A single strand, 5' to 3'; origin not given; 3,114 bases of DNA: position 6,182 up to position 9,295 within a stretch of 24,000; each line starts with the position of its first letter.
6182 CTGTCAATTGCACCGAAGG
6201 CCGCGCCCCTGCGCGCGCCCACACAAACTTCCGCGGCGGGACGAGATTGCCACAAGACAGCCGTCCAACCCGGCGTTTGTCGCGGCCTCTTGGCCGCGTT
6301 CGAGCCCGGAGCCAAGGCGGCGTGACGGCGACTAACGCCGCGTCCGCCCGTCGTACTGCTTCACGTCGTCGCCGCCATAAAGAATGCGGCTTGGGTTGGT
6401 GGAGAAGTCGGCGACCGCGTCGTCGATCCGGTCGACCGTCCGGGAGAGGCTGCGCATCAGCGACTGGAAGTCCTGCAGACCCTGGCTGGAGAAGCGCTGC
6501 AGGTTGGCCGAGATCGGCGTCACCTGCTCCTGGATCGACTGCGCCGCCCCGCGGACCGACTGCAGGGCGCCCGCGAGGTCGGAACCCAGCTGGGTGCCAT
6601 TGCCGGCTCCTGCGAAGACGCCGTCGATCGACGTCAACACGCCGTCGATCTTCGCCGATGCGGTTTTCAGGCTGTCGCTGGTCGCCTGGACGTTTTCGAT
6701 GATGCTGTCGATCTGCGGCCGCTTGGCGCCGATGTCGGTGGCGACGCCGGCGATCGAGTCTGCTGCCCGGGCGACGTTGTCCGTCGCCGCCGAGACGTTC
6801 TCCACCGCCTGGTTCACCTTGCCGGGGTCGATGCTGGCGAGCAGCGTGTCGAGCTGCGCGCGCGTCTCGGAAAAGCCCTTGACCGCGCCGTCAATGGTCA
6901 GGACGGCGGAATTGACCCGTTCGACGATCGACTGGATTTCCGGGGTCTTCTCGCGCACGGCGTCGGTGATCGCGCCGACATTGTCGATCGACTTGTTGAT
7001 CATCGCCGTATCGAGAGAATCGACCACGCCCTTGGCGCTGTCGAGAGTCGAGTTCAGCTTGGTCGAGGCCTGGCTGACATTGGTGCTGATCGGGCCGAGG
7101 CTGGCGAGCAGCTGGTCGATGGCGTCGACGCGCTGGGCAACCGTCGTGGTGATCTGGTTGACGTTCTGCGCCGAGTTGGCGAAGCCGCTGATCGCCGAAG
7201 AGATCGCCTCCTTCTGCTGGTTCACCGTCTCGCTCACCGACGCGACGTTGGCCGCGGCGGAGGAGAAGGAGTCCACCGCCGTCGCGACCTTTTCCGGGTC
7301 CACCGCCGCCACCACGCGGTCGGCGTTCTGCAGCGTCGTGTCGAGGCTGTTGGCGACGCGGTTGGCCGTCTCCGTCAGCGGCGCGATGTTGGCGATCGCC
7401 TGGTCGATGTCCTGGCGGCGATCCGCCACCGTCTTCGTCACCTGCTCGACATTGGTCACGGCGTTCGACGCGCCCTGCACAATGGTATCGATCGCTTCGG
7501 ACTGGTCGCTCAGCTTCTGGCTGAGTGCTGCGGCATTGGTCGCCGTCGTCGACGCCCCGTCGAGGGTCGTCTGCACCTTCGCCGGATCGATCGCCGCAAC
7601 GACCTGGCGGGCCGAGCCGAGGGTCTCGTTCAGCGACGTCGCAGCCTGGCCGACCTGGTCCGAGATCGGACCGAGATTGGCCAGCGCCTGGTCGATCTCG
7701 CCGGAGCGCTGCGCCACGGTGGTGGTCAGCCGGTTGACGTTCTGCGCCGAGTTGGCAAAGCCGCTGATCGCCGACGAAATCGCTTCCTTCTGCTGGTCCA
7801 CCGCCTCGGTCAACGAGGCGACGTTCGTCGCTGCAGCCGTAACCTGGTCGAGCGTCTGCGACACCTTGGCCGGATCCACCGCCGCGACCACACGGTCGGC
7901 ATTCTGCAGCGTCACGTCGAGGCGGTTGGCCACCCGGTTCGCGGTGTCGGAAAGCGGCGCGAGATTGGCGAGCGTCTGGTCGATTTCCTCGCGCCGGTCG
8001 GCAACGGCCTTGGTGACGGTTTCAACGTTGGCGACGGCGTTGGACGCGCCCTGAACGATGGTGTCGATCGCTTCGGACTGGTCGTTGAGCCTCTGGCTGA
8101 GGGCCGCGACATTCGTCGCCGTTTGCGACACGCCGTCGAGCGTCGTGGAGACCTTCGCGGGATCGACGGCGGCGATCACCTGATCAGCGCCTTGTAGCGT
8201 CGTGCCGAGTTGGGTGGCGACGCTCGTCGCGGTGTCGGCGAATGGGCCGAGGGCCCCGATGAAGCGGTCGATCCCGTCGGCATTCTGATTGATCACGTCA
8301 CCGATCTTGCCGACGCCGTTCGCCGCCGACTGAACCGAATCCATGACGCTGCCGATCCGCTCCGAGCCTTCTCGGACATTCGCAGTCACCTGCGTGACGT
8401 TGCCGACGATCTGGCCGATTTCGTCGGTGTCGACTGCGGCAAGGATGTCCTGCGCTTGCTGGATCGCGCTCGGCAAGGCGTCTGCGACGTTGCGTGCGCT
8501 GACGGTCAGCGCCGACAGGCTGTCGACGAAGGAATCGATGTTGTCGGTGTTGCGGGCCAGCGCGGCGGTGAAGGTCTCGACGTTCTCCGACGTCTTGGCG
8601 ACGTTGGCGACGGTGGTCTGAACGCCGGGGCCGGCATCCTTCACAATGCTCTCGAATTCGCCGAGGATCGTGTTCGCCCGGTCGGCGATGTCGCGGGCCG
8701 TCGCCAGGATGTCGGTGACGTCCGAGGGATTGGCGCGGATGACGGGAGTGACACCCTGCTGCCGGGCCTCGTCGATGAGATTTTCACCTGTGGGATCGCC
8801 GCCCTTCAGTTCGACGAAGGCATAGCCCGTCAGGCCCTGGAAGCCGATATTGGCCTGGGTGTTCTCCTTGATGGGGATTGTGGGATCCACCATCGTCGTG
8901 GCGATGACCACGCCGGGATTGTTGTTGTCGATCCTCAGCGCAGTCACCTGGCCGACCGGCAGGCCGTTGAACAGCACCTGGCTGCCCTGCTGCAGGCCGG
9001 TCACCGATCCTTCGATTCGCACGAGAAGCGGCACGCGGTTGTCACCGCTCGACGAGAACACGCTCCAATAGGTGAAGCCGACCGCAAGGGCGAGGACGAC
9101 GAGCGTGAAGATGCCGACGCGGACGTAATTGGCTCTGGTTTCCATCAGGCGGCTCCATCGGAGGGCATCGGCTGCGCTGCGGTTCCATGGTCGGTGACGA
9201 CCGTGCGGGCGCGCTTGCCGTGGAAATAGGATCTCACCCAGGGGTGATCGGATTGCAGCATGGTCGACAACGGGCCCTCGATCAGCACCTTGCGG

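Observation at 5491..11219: MlaB-E/MlaF engine, a 937-aa single-MCE protein and a PqiC-like lipoprotein: candidate ATP-driven envelope-spanning lipid conduit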

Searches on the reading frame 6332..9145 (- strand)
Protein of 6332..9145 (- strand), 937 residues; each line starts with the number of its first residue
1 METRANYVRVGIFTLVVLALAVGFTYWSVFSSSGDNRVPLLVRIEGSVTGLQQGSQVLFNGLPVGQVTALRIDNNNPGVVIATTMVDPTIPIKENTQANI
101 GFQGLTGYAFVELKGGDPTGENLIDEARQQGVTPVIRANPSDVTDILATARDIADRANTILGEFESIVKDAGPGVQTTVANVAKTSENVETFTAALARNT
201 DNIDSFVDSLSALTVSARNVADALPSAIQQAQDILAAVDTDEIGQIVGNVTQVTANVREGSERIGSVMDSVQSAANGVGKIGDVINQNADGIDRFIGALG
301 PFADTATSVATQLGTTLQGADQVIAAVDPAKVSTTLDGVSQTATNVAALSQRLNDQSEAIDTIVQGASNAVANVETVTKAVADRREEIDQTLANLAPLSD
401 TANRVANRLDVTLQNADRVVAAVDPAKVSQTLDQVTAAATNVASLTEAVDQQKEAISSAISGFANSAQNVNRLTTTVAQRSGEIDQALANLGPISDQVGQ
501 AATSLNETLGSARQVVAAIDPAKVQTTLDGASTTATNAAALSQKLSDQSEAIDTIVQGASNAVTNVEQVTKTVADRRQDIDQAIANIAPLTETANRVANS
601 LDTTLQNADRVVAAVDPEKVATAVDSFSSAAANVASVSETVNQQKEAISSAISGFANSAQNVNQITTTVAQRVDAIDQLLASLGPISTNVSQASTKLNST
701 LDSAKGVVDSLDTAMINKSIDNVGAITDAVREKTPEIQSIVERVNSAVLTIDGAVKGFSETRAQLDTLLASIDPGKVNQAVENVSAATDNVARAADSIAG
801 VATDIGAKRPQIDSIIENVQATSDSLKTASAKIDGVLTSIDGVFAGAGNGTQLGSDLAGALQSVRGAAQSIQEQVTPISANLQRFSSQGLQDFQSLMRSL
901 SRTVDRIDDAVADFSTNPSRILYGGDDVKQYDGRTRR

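Call 3: search_protein_families(library=pfam, proteins=[window:6332-9145:-], max_evalue=0.01)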
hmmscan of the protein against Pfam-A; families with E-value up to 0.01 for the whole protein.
window:6332-9145:- (937 aa): 19 families
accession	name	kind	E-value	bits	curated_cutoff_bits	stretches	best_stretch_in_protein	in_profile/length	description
PF06103.16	DUF948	-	4e-22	78.6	37.2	2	627-693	21-87/89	Bacterial protein of unknown function (DUF948)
PF11887.13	Mce4_CUP1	-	9.4e-18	65.1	32.6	2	306-459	15-150/222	Cholesterol uptake porter CUP1 of Mce4, putative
PF02470.25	MlaD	-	9.5e-13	48.7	25.1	1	46-116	10-81/81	MlaD protein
PF07889.17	DUF1664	-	1.8e-12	47.8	34.6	1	627-703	43-119/124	Protein of unknown function (DUF1664)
PF05622.17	HOOK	-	5.3e-10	39.1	35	1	578-746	287-457/514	HOOK protein coiled-coil region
PF04108.17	ATG17_like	-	9e-10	39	43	1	526-770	10-268/355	Autophagy protein ATG17-like domain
PF00015.26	MCPsignal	-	1e-05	25.9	34.6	0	717-801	82-164/172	Methyl-accepting chemotaxis protein (MCP) signalling domain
PF04513.17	Baculo_PEP_C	-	2.9e-05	24.6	38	0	583-678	28-120/140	Baculovirus polyhedron envelope protein, PEP, C terminus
PF06009.19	Laminin_II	-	4e-05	24.1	33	0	330-420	20-110/138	Laminin Domain II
PF19566.4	Snx8_BAR_dom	-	6.5e-05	22.9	27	0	291-479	49-231/258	Sorting nexin 8/Mvp1 BAR domain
PF10157.14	BORCS6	-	8.9e-05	23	35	0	358-451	7-99/101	BLOC-1-related complex sub-unit 6 C-terminal helix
PF11932.13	DUF3450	-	0.00022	21.1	32.6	0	623-715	10-102/241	Protein of unknown function (DUF3450)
PF10046.14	BLOC1_2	-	0.00026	21.7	33.4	0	549-629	8-89/96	Biogenesis of lysosome-related organelles complex-1 subunit 2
PF13420.13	Acetyltransf_4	-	0.0014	19.2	24.3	0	639-672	91-121/155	Acetyltransferase (GNAT) domain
PF06160.17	EzrA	-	0.0025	16.7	39.6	0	439-836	103-491/557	Septation ring formation regulator, EzrA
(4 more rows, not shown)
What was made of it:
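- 8732..9133 (-): TM anchor (aa 5-32) and the single MCE domain (aa 38-138) of the MCE protein. Pfam MlaD 46-116 (call 3).
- Checked: MCE protein, 6332-9145, 937 aa. It has one MlaD/MCE hit at aa 46-116 (call 3).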

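Call 5: find_homologous_proteins(query=window:6332-9145:-, max_evalue=0.00001)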
Query window:6332-9145:- (937 aa): 275 proteins with E <= 0.00001 among 8000 candidates; the best 120 are listed.
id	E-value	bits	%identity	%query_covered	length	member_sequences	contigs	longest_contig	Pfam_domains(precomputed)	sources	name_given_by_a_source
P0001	0.0e+0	1892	100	100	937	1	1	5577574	PF00015.27,PF28544.1,PF26039.2,PF06103.17,PF11887.14,PF04108.18,PF07889.18,PF05622.18,PF02470.26,PF28019.1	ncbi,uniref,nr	ncbi:MlaD family protein [Jiella pelagia]|uniref:MlaD family protein n=1 Tax=Jiella pelagia TaxID=29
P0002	0.0e+0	1394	59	100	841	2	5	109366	PF04513.18,PF28544.1,PF04108.18,PF02470.26,PF06009.20,PF10157.15,PF06103.17,PF11887.14,PF07889.18,PF06160.18,PF04778.18,PF28019.1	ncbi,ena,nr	ncbi:MAG: hypothetical protein CMP81_01485 [Fulvimarina sp.]|nr:hypothetical protein [Fulvimarina sp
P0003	0.0e+0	1280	60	82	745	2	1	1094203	PF04513.18,PF28544.1,PF26039.2,PF10046.15,PF04108.18,PF05531.18,PF02470.26,PF26095.1,PF06009.20,PF20117.5,PF10157.15,PF06103.17,PF11887.14,PF07889.18,PF28019.1,PF05816.17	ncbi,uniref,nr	ncbi:MCE family protein [Jiella endophytica]|uniref:MCE family protein n=1 Tax=Jiella endophytica Ta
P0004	0.0e+0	1273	60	82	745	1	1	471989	PF04513.18,PF28544.1,PF04108.18,PF05531.18,PF02470.26,PF06009.20,PF20117.5,PF10157.15,PF06103.17,PF11887.14,PF07889.18,PF05816.17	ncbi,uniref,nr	ncbi:MlaD family protein [Jiella mangrovi]|uniref:MCE family protein n=1 Tax=Jiella mangrovi TaxID=2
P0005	0.0e+0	1174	59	81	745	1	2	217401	PF04740.19,PF28544.1,PF10046.15,PF04108.18,PF02470.26,PF26095.1,PF06009.20,PF10157.15,PF06103.17,PF11887.14,PF07889.18,PF06160.18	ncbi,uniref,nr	ncbi:MlaD family protein [Jiella sp. MQZ9-1]|uniref:MCE family protein n=1 Tax=Jiella flava TaxID=28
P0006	0.0e+0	1068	48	82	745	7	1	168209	PF04513.18,PF28544.1,PF10046.15,PF04108.18,PF02470.26,PF06009.20,PF06013.19,PF20117.5,PF06103.17,PF11887.14,PF07889.18,PF05622.18,PF28019.1,PF05816.17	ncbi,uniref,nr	ncbi:MlaD family protein [Aurantimonas marina]|uniref:MlaD family protein n=1 Tax=Aurantimonas marin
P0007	2.2e-286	971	45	82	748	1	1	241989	PF04513.18,PF28544.1,PF26039.2,PF04108.18,PF02470.26,PF05478.17,PF06009.20,PF20117.5,PF10157.15,PF01442.24,PF06103.17,PF11887.14,PF16752.11,PF05130.18,PF07889.18,PF28019.1,PF05816.17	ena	-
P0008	1.8e-283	961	51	80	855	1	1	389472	PF01519.23,PF04513.18,PF28544.1,PF26039.2,PF04108.18,PF02470.26,PF13166.13,PF06013.19,PF20117.5,PF01442.24,PF06103.17,PF11887.14,PF07889.18,PF06160.18,PF28019.1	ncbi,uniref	ncbi:MlaD family protein [Jiella sp. M17.18]|uniref:MlaD family protein n=1 Tax=Jiella sp. M17.18 Ta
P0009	3.7e-276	937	43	82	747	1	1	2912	PF04513.18,PF28544.1,PF26039.2,PF04108.18,PF02470.26,PF06009.20,PF20117.5,PF10157.15,PF06103.17,PF11887.14,PF16752.11,PF07889.18,PF28019.1,PF05816.17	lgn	-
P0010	3.5e-253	861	45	76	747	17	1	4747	PF06009.20,PF04513.18,PF28544.1,PF26039.2,PF20117.5,PF06103.17,PF11887.14,PF04108.18,PF07889.18,PF02470.26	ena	-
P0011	3.2e-246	838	51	59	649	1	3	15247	PF04513.18,PF28544.1,PF10046.15,PF04108.18,PF02470.26,PF06009.20,PF06013.19,PF20117.5,PF06103.17,PF11887.14,PF07889.18,PF05816.17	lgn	-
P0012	1.4e-244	832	50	59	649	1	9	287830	PF06009.20,PF04513.18,PF06013.19,PF28544.1,PF20117.5,PF06103.17,PF11887.14,PF04108.18,PF07889.18,PF02470.26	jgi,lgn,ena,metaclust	metaclust:\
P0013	4.4e-243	828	52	54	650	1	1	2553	PF04513.18,PF28544.1,PF26039.2,PF04108.18,PF05531.18,PF02470.26,PF06009.20,PF20117.5,PF10157.15,PF01442.24,PF06103.17,PF11887.14,PF07889.18,PF24161.2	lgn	-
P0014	1.1e-241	823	48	76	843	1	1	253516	PF04513.18,PF28544.1,PF26039.2,PF10046.15,PF06103.17,PF11887.14,PF04108.18,PF07889.18,PF02470.26,PF28019.1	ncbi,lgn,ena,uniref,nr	ncbi:MAG: MCE family protein [Fulvimarina manganoxydans]|uniref:MCE family protein n=1 Tax=Fulvimari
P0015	1.2e-235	803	49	59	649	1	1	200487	PF01519.23,PF28544.1,PF26039.2,PF04108.18,PF02470.26,PF06009.20,PF00015.27,PF06013.19,PF20117.5,PF06103.17,PF11887.14,PF07889.18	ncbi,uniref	ncbi:MAG: MlaD family protein [Aurantimonas endophytica]|uniref:MlaD family protein n=1 Tax=Aurantim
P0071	5.4e-78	282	27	93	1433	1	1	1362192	PF04513.18,PF28544.1,PF26039.2,PF04108.18,PF02470.26,PF14327.12,PF20117.5,PF01442.24,PF06103.17,PF06825.18,PF11887.14,PF07889.18,PF18545.6,PF00435.28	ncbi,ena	-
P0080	1.0e-74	271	27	90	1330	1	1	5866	PF04513.18,PF07464.17,PF28544.1,PF26039.2,PF07426.17,PF04108.18,PF02470.26,PF06009.20,PF20117.5,PF10157.15,PF01442.24,PF06103.17,PF11887.14,PF05130.18,PF07889.18,PF00435.28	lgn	-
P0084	5.7e-74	268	28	90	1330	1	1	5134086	PF04513.18,PF28544.1,PF26039.2,PF06103.17,PF11887.14,PF04108.18,PF07889.18,PF02470.26,PF14327.12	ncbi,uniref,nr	ncbi:MlaD family protein [Acuticoccus sp. I52.16.1]|uniref:MlaD family protein n=1 Tax=Acuticoccus s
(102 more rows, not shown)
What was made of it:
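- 6332..9145 (-): mpcD-like MCE protein, 937 aa. 100% identical to NCBI 'MlaD family protein [Jiella pelagia]' (call 5).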

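Call 7: search_protein_families(library=ncbifam, proteins=[window:6332-9145:-], max_evalue=0.01)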
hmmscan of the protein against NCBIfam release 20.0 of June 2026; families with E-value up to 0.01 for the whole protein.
window:6332-9145:- (937 aa): 24 families
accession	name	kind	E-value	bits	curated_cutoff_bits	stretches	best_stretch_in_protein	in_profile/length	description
TIGR00996.1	Mtu_fam_mce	paralog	9.3e-47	159.6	140.5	5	15-299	6-285/291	MCE family protein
NF047515.1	SpiroCoCo_C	equivalog_domain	3.4e-21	75.7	125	3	732-908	59-231/313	SpiroCoCo family coiled-coil protein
TIGR02168.1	SMC_prok_B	equivalog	1.2e-16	59.7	567.35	2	334-603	229-953/1181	chromosome segregation protein SMC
TIGR04527.1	mycoplas_twoTM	subfamily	2e-14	53.9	125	2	144-287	39-172/248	MG_279/MG_280 family protein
TIGR02169.1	SMC_prok_A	equivalog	2.2e-11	42.3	729.4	2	539-845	227-526/1165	chromosome segregation protein SMC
NF047516.1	LA_3659_fam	equivalog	1.3e-09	37.9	36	0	693-837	73-213/221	LA_3659 family protein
NF047514.1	SpiroCoCo_N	equivalog_domain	1.3e-09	37.9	75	0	693-837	73-213/221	SpiroCoCo family coiled-coil protein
NF041035.1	Rad50_Halo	equivalog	4.1e-09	35.4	1000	2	333-691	240-602/883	DNA double-strand break repair ATPase Rad50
TIGR04430.1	OM_asym_MlaD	equivalog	8e-09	35.5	135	1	8-117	7-116/146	outer membrane lipid asymmetry maintenance protein MlaD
NF003034.1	PRK03918.1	equivalog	1.5e-08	33.1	700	0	622-817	155-345/878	DNA double-strand break repair ATPase Rad50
NF058533.1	antiphage_ProA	equivalog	4.4e-08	31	1500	2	522-909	798-1181/1903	anti-phage protein ProA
NF038350.1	taxis_HmpF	equivalog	5.8e-08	31.5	200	2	544-699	128-278/553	pilus motility taxis protein HmpF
NF047388.1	SA1320_fam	subfamily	6.3e-06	24.9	230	0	142-230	477-564/644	SA1320 family protein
NF053563.1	Rkd4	equivalog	1e-05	23.9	860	1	563-826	317-616/747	arcadin-4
TIGR04523.1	Mplasa_alph_rch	subfamily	1.1e-05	23.7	270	1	537-825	392-677/745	helix-rich protein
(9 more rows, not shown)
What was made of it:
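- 6332..9145 (-): Matches TIGR00996 MCE family at 159.6 bits, above the 140.5 cut-off (call 7).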

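Call 10: find_encoding_contigs(protein=P0001, flank=10000, max_places=3)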
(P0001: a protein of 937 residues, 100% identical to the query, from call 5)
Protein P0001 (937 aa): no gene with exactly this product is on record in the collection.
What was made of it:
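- Tried and rejected: Exact-sequence look-up of the Jiella protein in the contig index found nothing (call 10).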

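Call 30: find_related_loci(query=A1, collection=genome_contigs, flank=6000)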
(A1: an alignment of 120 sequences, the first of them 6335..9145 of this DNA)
Query A1 (937 aa) in genome_contigs; peptide patterns used: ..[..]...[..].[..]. (x = any residue, [..] = any of these).
600 stretches matched a pattern (row limit reached: there are more); 589 encode a relative of the query (tblastn E <= 1e-3); the best 80 are kept; 80 distinct loci.
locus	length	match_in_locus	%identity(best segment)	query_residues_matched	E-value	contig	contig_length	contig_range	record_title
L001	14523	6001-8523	62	1-937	0e+0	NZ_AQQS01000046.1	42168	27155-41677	Aurantimonas sp. 22II-16-19i contig46, whole genome shotgun sequence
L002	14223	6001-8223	59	1-933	0e+0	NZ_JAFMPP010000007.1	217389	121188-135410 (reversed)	Jiella flava strain CQZ9-1 Scaffold7_1, whole genome shotgun sequence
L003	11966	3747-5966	48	1-932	0e+0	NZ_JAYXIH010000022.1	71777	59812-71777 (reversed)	Aurantimonas sp. A3-2-R12 Scaffold22, whole genome shotgun sequence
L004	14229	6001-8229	41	1-937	8e-162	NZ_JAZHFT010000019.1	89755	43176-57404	Consotaella aegiceratis strain CSK11QG-6 Scaffold19, whole genome shotgun sequence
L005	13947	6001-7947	43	1-937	2e-148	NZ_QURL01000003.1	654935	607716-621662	Fulvimarina endophytica strain 85 Scaffold3_1, whole genome shotgun sequence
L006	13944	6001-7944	40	1-937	1e-127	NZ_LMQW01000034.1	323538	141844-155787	Aureimonas sp. Leaf427 contig_4, whole genome shotgun sequence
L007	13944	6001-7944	46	1-937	4e-123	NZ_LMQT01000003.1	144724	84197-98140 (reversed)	Aureimonas sp. Leaf454 contig_11, whole genome shotgun sequence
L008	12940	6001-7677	43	1-937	1e-110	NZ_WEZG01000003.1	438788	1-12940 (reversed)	Aureimonas psammosilenae strain YIM DR1026 scaffold3, whole genome shotgun sequence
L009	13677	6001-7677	42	1-937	8e-108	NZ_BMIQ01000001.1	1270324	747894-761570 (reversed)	Aureimonas endophytica strain CGMCC 1.15367 sequence01, whole genome shotgun sequence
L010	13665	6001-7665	47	1-937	2e-107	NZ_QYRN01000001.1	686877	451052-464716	Aureimonas flava strain M2BS4Y-1 Scaffold1_1, whole genome shotgun sequence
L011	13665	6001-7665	51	1-937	3e-103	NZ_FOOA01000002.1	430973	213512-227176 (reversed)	Aureimonas phyllosphaerae strain L9-753,KACC 16231,DSM 25026, whole genome shotgun sequence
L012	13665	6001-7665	46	1-937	5e-102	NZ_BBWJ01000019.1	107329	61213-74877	Aureimonas sp. AU22, whole genome shotgun sequence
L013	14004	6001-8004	31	1-937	1e-70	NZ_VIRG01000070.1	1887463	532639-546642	Stappia sp. BW2 NODE_1_length_1887463_cov_38.2438_ID_1, whole genome shotgun sequence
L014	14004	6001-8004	30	1-937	6e-70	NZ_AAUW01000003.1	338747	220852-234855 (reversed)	Roseibium aggregatum IAM 12614 1101096003790, whole genome shotgun sequence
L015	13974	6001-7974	31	1-931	3e-69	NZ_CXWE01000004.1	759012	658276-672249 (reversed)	Roseibium album strain CECT 5095, whole genome shotgun sequence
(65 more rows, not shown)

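Call 40: predict_structure(alignment_id=A1)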
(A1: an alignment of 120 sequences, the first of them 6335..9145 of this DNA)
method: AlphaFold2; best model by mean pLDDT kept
length: 937 residues; sequences in the alignment: 120
mean_pLDDT: 61.5   pTM: 0.35
mean pLDDT of the five models: 61.5, 60.4, 59.5, 58.0, 54.8
residues with pLDDT >= 90: 113; 70-90: 146; 50-70: 427; < 50: 251
segments of 3 or more residues with pLDDT < 50: 242-246, 248-308, 310-327, 356-379, 394-396, 398-403, 416-418, 745-749, 754-759, 778-780, 782-802, 845-848, 856-858, 867-887, 929-937
pLDDT, mean of each block of 10 residues (from residue 1): 70 95 85 76 95 97 97 97 96 96 92 94 96 95 66 80 73 54 56 58 53 54 59 55 48 40 37 38 44 44 44 44 45 51 54 50 38 45 55 48 51 52 65 66 68 66 61 64 69 71 73 69 74 75 75 71 72 76 75 74 70 56 60 62 61 52 53 59 58 62 61 53 55 52 51 48 53 50 44 42 50 52 48 52 47 50 45 39 43 55 54 59 55 46
secondary structure, 60 per line:
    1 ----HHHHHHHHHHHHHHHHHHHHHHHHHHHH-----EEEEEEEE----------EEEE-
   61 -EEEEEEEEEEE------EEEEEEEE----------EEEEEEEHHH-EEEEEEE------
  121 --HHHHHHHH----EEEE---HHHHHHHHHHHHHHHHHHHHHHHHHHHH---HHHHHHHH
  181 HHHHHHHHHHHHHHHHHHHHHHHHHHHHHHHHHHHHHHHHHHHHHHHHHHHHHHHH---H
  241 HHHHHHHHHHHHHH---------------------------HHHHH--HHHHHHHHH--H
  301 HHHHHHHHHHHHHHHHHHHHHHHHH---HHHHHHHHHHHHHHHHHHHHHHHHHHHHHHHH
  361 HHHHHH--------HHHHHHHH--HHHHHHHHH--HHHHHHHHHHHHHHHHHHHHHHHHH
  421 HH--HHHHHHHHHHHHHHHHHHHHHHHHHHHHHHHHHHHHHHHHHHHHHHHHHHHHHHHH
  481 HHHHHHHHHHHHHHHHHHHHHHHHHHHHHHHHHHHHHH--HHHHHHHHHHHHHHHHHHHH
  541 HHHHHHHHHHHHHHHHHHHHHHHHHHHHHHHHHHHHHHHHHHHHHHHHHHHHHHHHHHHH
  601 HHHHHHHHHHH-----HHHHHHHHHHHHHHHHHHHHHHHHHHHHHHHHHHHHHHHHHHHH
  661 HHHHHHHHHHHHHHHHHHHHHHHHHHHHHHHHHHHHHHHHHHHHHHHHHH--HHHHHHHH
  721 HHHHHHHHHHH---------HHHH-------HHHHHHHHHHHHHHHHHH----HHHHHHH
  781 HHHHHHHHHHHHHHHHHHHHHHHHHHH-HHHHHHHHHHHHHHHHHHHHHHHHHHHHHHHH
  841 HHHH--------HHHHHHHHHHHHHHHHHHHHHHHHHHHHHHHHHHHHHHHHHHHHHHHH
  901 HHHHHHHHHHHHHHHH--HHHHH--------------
elements in order (helices of 4 or more, strands of 3 or more residues): H5-32 E38-45 E56-59 E62-72 E79-86 E97-103 E108-114 H123-130 E135-138 H142-169 H173-236 H240-254 H282-286 H289-297 H300-325 H329-366 H375-382 H385-393 H396-422 H425-518 H521-611 H617-710 H713-731 H741-744 H752-769 H774-807 H809-844 H853-916 H919-923
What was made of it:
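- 8732..9133 (-): Helix 5-32, strands 38-138 (call 40).
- Checked: The rest is helical (call 40).
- Only a monomer could be modelled (call 40). AF2 breaks the helices at every unit junction (call 40).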

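Call 42: search_solved_structures(query=window:6335-9145:-, max_evalue=0.01)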
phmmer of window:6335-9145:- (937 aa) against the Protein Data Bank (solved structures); distinct sequences matched with E-value up to 0.01: 18.
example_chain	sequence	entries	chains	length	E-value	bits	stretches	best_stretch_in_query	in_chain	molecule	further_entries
13hr_I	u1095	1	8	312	1.1e-27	100.2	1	1-261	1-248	Mce/MlaD domain-containing protein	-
7y9n_A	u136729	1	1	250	6.6e-12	48.1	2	212-296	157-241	Spike protein S2',5HB-H2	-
8fed_B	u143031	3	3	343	7.2e-11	44.7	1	4-118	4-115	Virulence factor Mce family protein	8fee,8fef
7wxz_A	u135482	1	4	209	4.4e-08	35.5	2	261-359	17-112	Spike protein S2'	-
7zr2_A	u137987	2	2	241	3.8e-07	32.3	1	167-313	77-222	Spike protein S2',Chimeric protein mimic of SARS-CoV-2 Spike HR1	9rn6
7cot_A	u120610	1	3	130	0.00026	23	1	261-359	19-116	Spike glycoprotein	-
6lxt_A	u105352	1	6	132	0.00026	23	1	261-359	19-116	Spike protein S2, Spike protein S2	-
6m1v_A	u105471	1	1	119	0.0013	20.7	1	261-329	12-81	Spike protein S2,Spike protein S2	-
7r95_A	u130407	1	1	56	0.0019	20.1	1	261-297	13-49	Spike protein S2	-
8fed_A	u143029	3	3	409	0.002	20.1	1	14-135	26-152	Virulence factor Mce family protein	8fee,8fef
6x45_C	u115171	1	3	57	0.002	20.1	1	260-296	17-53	Spike protein S2'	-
7c53_A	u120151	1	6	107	0.0043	18.9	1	260-300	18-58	Spike protein S2',pan-CoVs inhibitor EK1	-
7e9t_A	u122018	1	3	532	0.0046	18.9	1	260-328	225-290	Spike protein S2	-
8fdw_B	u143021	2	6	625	0.006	18.5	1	260-327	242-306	Spike protein S2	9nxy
7see_A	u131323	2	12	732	0.0068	18.3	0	47-99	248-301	MCE family protein, Intermembrane transport protein YebT chimera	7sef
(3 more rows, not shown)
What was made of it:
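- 6332..9145 (-): Best solved relative is PA3213 (13hr_I), E 1e-27 over aa 1-261 (call 42).
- The MCE protein aligns with the needle-forming PA3213, including part of the needle (call 42).
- Tried and rejected: PDB hits to coronavirus spike HR1 (call 42), and Pfam/NCBIfam hits to SMC, Rad50, HOOK, MCPsignal and others (calls 3, 7), were rejected as compositional coiled-coil matches, all below their cut-offs.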
